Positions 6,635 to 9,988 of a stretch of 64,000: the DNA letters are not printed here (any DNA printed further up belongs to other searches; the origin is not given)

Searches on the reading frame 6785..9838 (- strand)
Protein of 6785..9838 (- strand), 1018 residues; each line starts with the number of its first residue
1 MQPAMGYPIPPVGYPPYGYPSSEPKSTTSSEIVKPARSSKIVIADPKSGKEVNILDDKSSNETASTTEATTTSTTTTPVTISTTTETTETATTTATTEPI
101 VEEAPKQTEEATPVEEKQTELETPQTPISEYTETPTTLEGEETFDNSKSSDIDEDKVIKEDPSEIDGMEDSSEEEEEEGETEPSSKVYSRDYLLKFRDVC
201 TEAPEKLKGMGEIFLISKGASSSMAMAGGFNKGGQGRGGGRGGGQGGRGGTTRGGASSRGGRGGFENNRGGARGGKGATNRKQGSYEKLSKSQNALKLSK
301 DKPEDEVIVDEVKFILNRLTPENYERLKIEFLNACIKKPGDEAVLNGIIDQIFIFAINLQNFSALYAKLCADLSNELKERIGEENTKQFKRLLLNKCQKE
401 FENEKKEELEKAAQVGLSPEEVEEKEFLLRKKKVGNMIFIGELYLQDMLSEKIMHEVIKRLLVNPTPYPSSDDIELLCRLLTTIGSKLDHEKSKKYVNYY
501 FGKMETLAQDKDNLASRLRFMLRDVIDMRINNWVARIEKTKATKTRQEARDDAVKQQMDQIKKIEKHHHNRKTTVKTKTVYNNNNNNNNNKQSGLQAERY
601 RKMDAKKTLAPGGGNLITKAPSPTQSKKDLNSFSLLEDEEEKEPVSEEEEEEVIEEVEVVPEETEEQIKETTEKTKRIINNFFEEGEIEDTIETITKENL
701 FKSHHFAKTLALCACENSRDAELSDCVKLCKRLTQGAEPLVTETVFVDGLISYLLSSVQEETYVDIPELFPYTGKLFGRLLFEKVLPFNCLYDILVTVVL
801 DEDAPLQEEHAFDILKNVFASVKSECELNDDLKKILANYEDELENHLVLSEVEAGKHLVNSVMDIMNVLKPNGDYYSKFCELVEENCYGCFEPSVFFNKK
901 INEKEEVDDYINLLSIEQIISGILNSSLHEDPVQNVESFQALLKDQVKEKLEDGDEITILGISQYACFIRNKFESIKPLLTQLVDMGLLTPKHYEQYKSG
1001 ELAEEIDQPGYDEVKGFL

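Call 85: search_protein_families(library=pfam, proteins=[window:6785-9838:-], max_evalue=0.00001)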
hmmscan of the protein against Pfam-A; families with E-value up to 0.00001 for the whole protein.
window:6785-9838:- (1018 aa): 1 family
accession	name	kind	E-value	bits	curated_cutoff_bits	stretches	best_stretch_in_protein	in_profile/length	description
PF02854.25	MIF4G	-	2.4e-44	152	30.8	1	312-532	4-203/203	MIF4G domain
